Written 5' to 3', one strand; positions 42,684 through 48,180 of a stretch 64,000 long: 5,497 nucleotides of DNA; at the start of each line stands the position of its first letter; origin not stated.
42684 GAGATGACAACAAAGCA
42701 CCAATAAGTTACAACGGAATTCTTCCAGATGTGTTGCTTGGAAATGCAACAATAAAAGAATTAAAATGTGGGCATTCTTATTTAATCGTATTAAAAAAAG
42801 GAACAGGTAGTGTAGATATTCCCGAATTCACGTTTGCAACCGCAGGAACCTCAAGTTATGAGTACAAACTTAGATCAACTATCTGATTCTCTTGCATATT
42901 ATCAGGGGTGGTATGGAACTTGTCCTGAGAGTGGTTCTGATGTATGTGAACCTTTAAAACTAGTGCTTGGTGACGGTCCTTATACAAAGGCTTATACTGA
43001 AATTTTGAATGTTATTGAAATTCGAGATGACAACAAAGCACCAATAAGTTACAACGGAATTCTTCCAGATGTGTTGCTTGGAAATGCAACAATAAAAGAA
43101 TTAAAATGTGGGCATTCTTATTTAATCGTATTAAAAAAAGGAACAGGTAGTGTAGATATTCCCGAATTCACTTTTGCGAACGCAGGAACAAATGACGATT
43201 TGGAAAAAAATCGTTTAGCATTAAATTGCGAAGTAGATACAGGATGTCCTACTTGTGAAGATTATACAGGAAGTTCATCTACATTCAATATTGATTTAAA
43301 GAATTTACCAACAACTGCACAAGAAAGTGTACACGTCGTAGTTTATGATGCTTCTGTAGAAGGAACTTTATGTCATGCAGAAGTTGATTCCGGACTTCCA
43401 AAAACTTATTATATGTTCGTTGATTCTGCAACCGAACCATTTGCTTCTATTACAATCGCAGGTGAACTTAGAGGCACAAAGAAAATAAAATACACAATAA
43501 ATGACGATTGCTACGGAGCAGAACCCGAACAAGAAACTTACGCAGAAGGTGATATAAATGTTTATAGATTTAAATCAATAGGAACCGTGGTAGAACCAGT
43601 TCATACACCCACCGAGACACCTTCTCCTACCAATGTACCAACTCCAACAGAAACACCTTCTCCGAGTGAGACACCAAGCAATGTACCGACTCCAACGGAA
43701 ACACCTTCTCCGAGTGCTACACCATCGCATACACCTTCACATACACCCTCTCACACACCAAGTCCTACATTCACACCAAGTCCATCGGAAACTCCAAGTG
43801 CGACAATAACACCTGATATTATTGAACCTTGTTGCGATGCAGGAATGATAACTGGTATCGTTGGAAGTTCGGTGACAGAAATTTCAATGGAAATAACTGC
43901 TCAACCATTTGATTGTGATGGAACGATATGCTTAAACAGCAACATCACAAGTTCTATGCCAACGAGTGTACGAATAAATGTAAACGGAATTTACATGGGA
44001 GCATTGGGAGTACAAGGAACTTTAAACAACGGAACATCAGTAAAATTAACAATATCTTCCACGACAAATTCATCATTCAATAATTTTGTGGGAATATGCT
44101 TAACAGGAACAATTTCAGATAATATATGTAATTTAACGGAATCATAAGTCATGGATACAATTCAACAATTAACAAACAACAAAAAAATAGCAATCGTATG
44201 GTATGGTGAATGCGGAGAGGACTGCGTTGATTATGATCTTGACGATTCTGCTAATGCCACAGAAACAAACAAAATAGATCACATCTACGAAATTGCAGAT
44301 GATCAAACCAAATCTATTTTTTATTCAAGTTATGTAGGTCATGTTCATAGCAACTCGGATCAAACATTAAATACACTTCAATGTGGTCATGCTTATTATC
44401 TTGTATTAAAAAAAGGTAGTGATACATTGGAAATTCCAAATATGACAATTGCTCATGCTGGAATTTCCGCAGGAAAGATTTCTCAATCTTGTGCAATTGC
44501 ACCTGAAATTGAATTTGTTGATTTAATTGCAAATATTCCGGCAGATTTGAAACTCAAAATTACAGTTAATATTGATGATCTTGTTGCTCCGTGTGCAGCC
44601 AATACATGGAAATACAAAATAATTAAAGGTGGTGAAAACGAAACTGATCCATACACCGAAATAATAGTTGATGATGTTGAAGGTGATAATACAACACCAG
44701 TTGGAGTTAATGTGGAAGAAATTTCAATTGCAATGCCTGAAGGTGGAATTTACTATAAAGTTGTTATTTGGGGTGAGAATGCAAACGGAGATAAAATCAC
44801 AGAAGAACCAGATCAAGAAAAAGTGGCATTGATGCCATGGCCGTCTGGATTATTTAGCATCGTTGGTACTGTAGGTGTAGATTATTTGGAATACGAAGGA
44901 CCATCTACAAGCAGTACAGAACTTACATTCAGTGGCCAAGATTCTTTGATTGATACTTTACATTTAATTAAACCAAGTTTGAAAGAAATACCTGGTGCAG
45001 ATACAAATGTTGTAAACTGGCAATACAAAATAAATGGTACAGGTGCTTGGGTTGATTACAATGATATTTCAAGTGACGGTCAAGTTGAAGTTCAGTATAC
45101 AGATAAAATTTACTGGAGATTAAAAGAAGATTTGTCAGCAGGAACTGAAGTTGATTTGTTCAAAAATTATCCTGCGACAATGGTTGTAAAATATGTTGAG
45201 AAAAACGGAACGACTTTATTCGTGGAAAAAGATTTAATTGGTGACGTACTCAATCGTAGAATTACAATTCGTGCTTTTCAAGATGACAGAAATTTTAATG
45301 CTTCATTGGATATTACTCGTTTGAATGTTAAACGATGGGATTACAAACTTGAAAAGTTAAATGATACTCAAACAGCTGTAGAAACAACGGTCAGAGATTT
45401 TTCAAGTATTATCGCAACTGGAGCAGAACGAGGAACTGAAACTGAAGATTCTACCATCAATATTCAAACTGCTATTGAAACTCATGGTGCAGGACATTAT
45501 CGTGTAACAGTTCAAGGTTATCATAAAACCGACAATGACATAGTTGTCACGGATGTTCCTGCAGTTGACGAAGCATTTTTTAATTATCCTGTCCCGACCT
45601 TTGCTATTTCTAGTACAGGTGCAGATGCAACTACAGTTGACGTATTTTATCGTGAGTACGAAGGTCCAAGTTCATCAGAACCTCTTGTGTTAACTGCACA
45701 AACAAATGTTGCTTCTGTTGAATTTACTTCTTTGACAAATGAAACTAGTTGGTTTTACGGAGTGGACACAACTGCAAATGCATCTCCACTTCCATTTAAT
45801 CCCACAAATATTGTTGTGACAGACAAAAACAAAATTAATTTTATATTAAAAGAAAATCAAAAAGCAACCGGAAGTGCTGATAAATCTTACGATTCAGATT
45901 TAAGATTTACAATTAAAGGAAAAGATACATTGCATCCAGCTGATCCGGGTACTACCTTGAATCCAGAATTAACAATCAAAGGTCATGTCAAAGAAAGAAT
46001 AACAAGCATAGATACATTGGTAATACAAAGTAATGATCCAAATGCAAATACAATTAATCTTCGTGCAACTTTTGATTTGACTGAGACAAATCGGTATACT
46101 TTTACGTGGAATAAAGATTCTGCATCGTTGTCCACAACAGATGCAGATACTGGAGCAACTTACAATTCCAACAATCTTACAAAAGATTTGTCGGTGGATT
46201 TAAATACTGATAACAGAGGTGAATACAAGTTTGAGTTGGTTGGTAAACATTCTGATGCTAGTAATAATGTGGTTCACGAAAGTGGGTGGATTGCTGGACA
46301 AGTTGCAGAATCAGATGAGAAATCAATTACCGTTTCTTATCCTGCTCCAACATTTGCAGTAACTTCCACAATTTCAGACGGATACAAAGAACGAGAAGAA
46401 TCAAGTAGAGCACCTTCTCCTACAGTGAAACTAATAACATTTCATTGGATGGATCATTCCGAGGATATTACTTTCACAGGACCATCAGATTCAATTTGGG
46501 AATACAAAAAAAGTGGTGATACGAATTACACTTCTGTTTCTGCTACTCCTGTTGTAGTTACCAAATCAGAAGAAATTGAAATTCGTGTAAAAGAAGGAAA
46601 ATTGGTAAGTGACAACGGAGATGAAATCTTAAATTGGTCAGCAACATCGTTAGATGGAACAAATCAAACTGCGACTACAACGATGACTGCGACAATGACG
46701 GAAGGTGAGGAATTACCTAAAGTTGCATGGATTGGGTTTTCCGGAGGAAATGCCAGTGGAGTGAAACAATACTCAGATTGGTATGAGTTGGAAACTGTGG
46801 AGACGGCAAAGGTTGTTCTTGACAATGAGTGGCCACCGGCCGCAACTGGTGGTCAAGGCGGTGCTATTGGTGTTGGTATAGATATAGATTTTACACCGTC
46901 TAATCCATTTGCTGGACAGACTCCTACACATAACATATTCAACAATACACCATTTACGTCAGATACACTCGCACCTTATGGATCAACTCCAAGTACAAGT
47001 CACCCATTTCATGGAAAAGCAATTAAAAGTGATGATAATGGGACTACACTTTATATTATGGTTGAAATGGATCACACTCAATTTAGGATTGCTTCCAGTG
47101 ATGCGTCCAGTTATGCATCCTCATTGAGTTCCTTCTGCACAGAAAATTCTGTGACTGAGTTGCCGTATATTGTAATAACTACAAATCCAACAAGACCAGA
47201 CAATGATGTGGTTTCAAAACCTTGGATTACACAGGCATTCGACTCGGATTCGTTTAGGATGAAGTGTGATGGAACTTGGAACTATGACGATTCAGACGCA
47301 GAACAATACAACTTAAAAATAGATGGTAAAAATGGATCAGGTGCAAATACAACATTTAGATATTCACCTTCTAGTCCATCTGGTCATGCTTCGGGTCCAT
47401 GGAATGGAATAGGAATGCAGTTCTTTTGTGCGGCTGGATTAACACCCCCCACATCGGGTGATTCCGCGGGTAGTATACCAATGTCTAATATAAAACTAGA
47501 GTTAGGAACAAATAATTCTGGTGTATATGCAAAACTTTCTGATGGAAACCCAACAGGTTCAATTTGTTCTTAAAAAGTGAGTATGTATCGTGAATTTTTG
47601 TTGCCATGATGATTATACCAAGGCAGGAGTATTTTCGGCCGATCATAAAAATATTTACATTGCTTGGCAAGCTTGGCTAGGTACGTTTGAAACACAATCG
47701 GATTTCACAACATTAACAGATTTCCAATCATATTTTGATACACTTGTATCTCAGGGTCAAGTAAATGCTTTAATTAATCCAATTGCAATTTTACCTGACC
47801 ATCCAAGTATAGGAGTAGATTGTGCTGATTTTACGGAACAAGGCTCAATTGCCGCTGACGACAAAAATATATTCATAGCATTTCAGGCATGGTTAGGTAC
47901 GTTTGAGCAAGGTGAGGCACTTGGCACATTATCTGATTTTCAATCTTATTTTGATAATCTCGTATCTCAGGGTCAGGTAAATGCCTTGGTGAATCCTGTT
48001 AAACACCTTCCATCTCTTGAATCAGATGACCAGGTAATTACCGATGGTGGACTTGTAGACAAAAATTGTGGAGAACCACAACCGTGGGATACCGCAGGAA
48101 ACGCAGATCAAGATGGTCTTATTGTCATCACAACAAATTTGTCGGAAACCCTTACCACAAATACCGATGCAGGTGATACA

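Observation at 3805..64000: Candidate new system: a cellulosome-like, plug-and-socket modular protein array in a probable phage genome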

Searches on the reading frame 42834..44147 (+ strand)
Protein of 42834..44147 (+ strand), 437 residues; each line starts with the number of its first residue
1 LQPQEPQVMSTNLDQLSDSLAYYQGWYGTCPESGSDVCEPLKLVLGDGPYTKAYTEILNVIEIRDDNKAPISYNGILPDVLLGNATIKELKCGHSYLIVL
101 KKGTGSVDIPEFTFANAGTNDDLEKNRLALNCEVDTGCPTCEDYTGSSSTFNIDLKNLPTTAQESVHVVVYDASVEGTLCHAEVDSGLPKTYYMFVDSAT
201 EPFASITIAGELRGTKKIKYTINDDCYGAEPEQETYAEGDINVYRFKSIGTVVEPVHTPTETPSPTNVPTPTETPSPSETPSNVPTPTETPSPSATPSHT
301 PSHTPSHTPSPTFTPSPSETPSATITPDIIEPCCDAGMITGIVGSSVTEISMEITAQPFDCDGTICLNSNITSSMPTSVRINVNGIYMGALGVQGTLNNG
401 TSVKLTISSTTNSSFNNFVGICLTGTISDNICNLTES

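Call 7: search_protein_families(library=pfam, proteins=[window:42834-44147:+], max_evalue=0.01)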
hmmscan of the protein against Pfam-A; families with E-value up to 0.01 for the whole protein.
window:42834-44147:+ (437 aa): 0 families

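Call 12: search_protein_families(library=phrogs, proteins=[window:42834-44147:+], max_evalue=0.001)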
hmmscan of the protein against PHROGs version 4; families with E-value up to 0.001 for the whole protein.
window:42834-44147:+ (437 aa): 1 family
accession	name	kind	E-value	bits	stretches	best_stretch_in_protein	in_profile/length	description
phrog_15511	-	unknown function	6.8e-06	26.4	1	254-378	209-335/511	-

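Call 87: search_protein_families(library=ncbifam, proteins=[window:42858-44147:+], max_evalue=0.01)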
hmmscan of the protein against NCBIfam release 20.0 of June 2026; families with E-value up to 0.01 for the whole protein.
window:42858-44147:+ (429 aa): 0 families

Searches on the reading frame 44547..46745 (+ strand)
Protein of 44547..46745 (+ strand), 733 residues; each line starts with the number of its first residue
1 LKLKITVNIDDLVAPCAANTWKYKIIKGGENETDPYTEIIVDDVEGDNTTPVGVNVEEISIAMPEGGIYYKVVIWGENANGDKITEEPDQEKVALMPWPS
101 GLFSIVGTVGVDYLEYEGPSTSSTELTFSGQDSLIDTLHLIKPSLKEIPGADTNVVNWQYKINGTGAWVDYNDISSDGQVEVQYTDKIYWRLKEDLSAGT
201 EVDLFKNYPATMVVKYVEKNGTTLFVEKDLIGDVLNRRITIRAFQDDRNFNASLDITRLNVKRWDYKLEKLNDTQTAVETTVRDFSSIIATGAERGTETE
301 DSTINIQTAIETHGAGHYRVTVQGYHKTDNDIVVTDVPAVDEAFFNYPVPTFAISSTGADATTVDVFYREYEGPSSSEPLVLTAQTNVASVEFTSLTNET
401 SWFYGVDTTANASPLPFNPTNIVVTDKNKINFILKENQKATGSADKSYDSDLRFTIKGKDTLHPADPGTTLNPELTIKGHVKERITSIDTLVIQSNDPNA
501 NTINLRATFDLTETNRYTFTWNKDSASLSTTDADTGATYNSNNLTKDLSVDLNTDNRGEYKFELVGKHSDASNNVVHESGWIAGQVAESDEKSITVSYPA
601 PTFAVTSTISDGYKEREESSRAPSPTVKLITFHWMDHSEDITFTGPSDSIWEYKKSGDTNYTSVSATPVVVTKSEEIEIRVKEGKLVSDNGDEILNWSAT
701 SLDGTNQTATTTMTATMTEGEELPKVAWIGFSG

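Call 55: search_protein_families(library=pfam, proteins=[window:44547-46745:+], max_evalue=1)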
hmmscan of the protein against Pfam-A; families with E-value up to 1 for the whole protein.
window:44547-46745:+ (733 aa): 1 family
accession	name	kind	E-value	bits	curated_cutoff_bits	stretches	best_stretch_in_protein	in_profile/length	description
PF22325.2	CR4_N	-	0.044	14.3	27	1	302-339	7-44/80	Interferon-gamma receptor, N-terminal domain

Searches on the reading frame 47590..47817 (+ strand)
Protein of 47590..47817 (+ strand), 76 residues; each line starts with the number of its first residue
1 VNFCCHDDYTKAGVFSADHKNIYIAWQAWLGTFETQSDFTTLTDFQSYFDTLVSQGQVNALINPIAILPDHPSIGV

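Call 58: search_solved_structures(query=A3, max_evalue=10, show_alignments=2)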
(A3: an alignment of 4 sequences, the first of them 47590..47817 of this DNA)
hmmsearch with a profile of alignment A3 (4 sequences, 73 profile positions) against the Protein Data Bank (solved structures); distinct sequences matched with E-value up to 10: 1.
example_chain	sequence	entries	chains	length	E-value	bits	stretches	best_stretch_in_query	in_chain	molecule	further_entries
9c2h_B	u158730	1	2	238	0.89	12.7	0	17-42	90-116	Antibody Fab NP3-B4 Heavy Chain (variable region)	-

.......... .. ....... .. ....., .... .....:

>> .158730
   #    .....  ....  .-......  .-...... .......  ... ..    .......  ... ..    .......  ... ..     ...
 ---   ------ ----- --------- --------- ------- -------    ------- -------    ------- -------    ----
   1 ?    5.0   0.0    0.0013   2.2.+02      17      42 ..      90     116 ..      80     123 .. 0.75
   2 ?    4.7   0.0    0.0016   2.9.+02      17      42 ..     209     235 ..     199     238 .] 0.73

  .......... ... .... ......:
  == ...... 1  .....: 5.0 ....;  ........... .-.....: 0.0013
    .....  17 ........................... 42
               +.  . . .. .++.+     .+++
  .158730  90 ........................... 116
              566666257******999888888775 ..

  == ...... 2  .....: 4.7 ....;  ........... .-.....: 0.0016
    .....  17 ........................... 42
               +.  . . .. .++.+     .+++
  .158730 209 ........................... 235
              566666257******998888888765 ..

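Call 95: find_homologous_proteins(query=A3, lengths=longer, max_evalue=0.01)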
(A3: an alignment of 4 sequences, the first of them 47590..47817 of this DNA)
Query A3 (4 sequences) (76 aa, profile of the alignment): 22 proteins with E <= 0.01 among 3501 candidates. Only proteins of 140 to 2000 residues were searched; long proteins share words by chance and can crowd out relatives, so finding none is weak evidence.
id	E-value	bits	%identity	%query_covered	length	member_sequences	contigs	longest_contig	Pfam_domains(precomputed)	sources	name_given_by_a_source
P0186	6.4e-64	230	92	96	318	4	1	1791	-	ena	-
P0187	5.0e-61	220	88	99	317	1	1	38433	-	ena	-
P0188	7.1e-60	217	43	38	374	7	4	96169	-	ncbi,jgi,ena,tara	tara:strand:+ start:4651 stop:5775 length:1125 start_codon:yes stop_codon:yes gene_type:complete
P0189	3.9e-48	179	30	100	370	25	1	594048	-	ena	-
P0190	4.0e-19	86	39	91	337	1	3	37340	-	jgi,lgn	jgi:hypothetical protein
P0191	4.0e-19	86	39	91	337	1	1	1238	-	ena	-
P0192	4.0e-19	86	39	91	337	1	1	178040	-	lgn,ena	-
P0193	4.1e-19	86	39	91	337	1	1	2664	-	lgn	-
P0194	4.1e-19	86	39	91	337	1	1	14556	-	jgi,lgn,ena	-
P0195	4.4e-19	86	39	91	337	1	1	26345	-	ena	-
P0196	4.4e-19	86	39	91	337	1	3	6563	-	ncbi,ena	-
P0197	4.8e-19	86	39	91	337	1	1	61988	-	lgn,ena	-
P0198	1.7e-18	84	39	91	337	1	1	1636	-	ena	-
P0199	2.9e-18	83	41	91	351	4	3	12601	-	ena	-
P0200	4.7e-17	79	41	91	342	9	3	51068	-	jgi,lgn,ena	jgi:hypothetical protein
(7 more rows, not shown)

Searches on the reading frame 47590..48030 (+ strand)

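Call 55: search_protein_families(library=pfam, proteins=[window:47590-48030:+], max_evalue=1)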
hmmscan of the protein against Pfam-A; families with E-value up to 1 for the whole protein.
window:47590-48030:+ (147 aa): 8 families
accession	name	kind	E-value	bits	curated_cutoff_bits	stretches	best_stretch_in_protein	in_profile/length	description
PF25200.1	DUF7833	-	2.8e-05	24.4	24.3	1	92-125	29-61/63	Family of unknown function (DUF7833)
PF17660.6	BTRD1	-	0.00016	22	23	2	113-130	11-28/50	Polyglycine hydrolase-like, structural repeat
PF11007.13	CotJA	-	0.0035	17.6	25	0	94-111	5-22/35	Spore coat associated protein JA (CotJA)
PF22877.3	RRM_Thc1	-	0.0084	16.5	23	0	46-65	50-69/75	Thc1, RRM domain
PF16825.11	DUF5075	-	0.018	15.2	22.6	0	97-134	97-133/173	IGP family C-type lectin domain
PF12360.13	Pax7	-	0.037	14.7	27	0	44-65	16-37/44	Paired box protein 7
PF19781.4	DUF6266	-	0.062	13.3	23.4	1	48-100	93-145/198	Family of unknown function (DUF6266)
PF08672.17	ANAPC2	-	0.13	13.2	23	0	38-59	30-52/60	Anaphase promoting complex (APC) subunit 2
